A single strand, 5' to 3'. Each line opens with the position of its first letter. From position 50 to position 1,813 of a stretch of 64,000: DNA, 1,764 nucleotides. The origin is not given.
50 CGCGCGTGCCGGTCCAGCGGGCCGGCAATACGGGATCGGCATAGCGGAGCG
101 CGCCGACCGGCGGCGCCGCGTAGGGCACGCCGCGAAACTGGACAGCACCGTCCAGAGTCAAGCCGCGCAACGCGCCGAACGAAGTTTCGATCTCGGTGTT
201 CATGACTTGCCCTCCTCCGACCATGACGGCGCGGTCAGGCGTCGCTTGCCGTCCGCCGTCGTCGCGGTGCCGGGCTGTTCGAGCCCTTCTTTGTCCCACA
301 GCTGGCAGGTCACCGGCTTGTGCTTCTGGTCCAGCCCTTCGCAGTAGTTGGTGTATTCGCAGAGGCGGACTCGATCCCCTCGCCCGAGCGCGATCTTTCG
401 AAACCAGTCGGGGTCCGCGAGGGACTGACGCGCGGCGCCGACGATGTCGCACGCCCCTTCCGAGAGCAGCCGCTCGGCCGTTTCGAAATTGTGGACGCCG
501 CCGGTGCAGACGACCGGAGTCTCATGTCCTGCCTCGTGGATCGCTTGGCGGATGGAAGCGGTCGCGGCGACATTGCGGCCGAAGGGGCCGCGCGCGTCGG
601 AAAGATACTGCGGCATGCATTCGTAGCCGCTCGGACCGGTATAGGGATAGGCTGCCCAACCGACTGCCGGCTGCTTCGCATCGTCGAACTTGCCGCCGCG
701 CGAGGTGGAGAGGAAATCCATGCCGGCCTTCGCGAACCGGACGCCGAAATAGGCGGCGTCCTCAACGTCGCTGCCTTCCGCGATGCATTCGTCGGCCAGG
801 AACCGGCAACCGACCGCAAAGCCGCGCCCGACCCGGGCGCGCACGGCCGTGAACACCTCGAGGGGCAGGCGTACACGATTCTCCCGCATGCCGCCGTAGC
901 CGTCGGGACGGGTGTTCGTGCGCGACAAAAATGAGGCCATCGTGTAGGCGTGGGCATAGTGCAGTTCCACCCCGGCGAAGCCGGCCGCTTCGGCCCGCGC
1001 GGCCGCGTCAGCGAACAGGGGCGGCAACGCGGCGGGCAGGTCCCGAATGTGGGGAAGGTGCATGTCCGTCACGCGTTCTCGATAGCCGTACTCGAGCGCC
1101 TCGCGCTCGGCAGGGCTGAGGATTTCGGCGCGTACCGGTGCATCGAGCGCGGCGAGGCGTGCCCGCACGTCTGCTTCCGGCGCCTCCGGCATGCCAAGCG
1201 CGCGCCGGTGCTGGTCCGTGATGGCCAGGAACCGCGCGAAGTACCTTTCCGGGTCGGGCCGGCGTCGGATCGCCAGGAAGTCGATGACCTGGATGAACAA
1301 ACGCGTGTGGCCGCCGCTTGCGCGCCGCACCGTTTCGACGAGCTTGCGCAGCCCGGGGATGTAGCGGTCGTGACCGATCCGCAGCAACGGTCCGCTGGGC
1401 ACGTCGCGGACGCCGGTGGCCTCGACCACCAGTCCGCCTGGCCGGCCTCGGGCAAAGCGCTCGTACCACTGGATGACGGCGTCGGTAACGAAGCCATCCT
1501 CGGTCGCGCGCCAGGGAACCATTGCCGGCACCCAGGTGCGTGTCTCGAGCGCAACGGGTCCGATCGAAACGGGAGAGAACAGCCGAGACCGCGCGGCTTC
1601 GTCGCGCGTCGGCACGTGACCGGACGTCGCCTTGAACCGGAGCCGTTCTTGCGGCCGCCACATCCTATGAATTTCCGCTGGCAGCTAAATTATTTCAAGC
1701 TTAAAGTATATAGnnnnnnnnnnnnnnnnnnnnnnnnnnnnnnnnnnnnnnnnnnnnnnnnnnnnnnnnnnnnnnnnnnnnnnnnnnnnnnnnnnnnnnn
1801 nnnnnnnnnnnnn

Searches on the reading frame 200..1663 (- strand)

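Call 76: search_protein_families(library=pfam, proteins=[window:200-1663:-], max_evalue=0.00001)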
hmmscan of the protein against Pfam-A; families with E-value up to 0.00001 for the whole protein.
window:200-1663:- (487 aa): 1 family
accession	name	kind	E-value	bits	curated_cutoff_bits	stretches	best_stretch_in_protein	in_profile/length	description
PF00724.26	Oxidored_FMN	-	2e-37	129.7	27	1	217-429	154-340/342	NADH:flavin oxidoreductase / NADH oxidase family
